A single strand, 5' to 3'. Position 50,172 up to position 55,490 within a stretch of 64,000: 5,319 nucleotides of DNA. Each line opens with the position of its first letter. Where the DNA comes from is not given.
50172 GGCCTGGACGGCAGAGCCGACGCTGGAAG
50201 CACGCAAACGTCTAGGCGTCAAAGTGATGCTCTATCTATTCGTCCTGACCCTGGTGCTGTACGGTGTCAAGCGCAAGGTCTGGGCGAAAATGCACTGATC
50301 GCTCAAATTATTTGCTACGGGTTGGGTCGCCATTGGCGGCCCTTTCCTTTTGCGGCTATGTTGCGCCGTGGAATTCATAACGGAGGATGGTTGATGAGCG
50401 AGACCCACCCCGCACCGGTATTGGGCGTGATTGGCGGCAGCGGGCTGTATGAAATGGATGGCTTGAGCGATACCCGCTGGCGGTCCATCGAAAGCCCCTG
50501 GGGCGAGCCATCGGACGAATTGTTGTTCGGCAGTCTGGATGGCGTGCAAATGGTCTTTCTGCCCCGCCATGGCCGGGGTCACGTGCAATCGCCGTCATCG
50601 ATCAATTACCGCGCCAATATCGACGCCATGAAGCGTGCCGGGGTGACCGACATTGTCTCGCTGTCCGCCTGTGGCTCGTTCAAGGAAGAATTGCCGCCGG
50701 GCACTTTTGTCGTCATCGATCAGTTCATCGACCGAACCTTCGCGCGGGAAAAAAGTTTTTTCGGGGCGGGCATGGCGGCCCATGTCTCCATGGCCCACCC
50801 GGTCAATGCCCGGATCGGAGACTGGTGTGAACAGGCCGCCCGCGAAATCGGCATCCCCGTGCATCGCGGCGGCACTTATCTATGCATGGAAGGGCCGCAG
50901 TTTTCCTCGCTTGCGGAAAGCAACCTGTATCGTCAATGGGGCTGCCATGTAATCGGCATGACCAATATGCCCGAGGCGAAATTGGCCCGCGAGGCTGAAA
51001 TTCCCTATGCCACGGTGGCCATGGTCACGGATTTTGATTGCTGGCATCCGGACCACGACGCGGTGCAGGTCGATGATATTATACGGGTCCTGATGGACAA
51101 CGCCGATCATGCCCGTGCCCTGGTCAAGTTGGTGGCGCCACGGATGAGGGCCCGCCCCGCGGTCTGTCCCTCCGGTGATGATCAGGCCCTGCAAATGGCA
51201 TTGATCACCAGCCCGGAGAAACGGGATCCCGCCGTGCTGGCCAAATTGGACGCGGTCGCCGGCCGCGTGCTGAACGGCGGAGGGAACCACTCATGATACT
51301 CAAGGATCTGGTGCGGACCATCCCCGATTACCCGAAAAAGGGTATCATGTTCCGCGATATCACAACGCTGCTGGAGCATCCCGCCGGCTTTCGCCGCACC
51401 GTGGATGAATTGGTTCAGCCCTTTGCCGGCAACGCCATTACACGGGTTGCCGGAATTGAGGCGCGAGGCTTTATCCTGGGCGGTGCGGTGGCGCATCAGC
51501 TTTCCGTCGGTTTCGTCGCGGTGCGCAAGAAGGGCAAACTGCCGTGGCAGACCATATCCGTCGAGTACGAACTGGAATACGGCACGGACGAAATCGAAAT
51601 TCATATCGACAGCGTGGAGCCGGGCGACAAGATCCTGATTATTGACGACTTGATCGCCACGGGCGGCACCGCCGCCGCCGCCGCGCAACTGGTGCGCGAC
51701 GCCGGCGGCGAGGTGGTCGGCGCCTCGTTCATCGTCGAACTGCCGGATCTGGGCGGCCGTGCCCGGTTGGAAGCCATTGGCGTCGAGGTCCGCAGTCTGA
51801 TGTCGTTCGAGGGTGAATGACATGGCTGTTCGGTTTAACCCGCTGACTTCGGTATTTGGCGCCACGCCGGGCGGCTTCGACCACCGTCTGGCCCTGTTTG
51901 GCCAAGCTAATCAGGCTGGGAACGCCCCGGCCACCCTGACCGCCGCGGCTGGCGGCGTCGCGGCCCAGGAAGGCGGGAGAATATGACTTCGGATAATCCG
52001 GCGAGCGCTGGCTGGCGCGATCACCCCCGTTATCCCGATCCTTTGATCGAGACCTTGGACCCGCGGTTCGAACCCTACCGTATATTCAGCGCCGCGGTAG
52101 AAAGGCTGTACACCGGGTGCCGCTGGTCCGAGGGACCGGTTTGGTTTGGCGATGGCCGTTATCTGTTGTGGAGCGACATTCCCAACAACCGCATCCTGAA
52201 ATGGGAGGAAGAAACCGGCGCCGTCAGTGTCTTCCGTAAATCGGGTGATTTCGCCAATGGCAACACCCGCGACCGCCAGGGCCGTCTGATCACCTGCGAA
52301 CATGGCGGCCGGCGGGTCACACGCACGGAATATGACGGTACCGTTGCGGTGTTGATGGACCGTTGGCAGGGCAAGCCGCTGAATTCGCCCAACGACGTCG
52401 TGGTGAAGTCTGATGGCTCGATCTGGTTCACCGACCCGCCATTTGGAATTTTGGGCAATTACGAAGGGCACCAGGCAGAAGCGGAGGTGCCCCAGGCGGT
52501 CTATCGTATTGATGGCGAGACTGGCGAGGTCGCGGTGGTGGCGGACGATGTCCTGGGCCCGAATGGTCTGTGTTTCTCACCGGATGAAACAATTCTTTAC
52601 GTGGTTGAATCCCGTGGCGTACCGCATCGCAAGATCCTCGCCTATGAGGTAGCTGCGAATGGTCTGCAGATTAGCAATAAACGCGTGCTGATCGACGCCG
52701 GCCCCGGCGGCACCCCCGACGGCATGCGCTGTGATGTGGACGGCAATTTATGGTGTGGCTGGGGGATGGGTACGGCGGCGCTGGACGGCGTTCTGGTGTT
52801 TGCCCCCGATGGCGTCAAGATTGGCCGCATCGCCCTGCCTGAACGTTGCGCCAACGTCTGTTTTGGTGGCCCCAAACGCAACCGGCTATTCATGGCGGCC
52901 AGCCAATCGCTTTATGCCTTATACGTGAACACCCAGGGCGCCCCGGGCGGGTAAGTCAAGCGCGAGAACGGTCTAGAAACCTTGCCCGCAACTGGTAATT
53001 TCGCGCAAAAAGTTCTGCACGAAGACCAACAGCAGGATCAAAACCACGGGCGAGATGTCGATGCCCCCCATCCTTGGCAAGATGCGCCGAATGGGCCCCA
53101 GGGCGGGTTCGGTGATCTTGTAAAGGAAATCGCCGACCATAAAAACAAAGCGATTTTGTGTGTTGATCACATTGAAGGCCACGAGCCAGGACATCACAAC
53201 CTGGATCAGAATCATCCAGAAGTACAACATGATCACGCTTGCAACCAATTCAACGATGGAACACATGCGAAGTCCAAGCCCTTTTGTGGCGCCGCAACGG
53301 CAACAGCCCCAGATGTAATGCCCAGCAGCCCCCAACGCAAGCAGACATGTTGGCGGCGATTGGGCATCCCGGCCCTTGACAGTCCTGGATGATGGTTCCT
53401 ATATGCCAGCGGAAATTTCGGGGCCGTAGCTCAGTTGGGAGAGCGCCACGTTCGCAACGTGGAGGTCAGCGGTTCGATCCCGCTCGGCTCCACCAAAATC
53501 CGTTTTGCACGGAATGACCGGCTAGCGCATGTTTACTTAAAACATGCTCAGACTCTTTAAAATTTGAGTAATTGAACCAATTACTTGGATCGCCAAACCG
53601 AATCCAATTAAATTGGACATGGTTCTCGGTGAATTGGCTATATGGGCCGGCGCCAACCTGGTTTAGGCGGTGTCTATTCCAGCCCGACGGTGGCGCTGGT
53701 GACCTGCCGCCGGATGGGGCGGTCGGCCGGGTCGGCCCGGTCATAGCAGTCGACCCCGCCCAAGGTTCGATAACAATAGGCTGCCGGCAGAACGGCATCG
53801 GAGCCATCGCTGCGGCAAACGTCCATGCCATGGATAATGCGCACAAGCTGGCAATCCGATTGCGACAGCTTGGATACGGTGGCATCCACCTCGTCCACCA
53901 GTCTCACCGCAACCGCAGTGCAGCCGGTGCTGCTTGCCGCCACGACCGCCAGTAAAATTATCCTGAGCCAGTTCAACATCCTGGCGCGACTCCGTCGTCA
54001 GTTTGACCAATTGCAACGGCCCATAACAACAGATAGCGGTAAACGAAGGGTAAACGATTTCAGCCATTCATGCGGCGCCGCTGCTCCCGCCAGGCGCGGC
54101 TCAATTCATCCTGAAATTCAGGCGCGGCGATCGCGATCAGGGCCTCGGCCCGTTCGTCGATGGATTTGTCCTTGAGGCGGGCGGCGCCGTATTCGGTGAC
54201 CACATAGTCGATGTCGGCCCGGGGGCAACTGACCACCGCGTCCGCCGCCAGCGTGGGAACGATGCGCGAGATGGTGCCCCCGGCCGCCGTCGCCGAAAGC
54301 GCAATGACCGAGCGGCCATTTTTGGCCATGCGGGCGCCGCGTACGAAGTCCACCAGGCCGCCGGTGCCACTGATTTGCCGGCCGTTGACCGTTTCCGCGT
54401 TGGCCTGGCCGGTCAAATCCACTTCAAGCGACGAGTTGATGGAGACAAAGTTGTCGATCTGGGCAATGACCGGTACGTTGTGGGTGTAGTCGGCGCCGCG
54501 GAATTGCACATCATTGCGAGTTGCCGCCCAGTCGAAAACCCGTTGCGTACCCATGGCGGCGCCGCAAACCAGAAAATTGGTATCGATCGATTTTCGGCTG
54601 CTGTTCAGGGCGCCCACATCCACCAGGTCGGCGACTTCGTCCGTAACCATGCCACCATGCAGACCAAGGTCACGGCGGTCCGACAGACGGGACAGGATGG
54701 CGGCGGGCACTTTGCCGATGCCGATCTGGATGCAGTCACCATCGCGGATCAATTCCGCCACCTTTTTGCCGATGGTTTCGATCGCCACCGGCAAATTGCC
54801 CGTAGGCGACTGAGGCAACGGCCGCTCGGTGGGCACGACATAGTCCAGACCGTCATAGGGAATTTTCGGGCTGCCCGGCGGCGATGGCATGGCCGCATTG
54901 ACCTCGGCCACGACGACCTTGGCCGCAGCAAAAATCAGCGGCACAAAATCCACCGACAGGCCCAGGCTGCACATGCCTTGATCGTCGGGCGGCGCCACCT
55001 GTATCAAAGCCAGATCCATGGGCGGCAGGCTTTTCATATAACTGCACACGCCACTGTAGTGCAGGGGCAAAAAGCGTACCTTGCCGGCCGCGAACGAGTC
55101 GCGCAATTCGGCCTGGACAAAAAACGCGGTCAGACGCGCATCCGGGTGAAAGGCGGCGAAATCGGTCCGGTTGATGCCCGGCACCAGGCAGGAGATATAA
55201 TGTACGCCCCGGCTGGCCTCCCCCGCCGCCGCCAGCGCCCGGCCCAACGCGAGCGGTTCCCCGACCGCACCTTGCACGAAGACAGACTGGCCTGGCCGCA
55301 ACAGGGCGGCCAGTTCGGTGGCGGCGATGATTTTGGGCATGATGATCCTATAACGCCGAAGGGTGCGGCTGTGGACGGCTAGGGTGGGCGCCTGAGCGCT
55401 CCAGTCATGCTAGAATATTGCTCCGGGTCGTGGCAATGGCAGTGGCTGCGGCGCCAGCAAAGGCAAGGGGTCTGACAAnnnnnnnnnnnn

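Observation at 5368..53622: AT-rich MITE/REP-like dispersed element family with terminal inverted repeats and two hairpin modules (at least 8 copies in 64 kb)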

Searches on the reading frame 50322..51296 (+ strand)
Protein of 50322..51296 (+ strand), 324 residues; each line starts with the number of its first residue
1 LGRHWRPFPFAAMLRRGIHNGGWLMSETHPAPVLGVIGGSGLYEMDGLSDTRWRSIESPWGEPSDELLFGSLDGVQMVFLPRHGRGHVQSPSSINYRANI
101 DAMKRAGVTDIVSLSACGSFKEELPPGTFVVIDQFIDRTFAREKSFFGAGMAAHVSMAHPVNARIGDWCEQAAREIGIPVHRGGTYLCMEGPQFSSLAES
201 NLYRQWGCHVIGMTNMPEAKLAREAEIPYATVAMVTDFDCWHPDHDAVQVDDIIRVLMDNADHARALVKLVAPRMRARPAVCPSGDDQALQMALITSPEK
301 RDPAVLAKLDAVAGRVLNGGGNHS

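Call 67: search_protein_families(library=pfam, max_evalue=0.00001, proteins=[window:50322-51296:+])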
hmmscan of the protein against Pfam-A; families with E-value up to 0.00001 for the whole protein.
window:50322-51296:+ (324 aa): 1 family
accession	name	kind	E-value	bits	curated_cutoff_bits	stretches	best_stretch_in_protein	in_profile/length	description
PF01048.26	PNP_UDP_1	-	1.1e-44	153.1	25.1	1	34-269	2-229/233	Phosphorylase superfamily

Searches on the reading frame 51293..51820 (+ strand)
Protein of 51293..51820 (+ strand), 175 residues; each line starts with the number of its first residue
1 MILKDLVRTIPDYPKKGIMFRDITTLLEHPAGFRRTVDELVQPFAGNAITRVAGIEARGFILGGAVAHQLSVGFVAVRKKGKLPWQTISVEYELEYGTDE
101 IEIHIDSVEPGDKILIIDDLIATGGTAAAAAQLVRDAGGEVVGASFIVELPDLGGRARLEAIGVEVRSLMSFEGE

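Call 67: search_protein_families(library=pfam, max_evalue=0.00001, proteins=[window:51293-51820:+])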
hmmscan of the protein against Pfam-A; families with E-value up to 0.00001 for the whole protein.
window:51293-51820:+ (175 aa): 1 family
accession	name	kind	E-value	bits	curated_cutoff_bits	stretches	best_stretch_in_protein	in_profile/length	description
PF00156.33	Pribosyltran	-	3.2e-14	53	26.3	1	25-148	4-124/158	Phosphoribosyl transferase domain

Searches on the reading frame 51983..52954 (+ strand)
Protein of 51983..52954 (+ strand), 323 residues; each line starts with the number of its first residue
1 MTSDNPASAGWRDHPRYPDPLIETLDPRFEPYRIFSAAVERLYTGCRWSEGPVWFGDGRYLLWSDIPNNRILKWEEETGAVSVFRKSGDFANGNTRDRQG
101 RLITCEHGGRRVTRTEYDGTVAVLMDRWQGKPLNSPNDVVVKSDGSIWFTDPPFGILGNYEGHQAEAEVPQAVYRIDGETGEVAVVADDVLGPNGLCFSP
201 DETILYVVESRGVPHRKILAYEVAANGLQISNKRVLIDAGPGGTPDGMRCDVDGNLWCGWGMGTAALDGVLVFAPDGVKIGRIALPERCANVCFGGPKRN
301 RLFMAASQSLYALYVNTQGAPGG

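Call 67: search_protein_families(library=pfam, max_evalue=0.00001, proteins=[window:51983-52954:+])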
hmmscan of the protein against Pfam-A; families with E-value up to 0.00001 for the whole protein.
window:51983-52954:+ (323 aa): 1 family
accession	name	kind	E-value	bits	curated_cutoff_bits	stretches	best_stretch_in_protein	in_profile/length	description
PF08450.18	SGL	-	1.4e-60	205.4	26.3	1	48-307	1-245/246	SMP-30/Gluconolactonase/LRE-like region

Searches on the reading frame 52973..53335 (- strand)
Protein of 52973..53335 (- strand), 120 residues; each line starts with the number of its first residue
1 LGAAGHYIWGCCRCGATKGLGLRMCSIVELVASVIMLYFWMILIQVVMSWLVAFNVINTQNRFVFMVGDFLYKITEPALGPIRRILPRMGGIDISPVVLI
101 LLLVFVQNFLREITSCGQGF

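Call 41: search_protein_families(library=pfam, proteins=[window:52973-53335:-])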
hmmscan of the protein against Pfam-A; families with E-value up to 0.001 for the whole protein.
window:52973-53335:- (120 aa): 1 family
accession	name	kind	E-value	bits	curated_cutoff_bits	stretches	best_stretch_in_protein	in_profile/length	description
PF02325.22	YGGT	-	1.2e-21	77.3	27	1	34-110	3-70/70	YGGT family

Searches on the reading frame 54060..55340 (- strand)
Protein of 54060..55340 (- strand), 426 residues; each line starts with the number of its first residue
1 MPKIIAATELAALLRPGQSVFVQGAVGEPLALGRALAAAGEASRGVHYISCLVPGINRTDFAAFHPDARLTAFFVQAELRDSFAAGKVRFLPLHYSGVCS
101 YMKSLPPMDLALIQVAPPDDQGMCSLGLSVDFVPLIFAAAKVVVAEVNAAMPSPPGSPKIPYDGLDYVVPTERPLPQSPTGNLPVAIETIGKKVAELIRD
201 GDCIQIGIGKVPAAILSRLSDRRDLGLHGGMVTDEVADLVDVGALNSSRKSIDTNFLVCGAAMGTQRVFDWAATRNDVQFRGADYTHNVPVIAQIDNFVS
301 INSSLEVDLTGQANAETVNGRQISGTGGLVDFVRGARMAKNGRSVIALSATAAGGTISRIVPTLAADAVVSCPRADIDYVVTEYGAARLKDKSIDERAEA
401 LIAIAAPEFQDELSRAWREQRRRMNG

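Call 67: search_protein_families(library=pfam, max_evalue=0.00001, proteins=[window:54060-55340:-])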
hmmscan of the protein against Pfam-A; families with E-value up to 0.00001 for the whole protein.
window:54060-55340:- (426 aa): 2 families
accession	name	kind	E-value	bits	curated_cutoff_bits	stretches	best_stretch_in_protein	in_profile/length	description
PF13336.12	AcetylCoA_hyd_C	-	3.7e-55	186.5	23.7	1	264-415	1-152/154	Acetyl-CoA hydrolase/transferase C-terminal domain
PF02550.21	AcetylCoA_hydro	-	3.5e-10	40.7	24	1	68-169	84-187/198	Acetyl-CoA hydrolase/transferase N-terminal domain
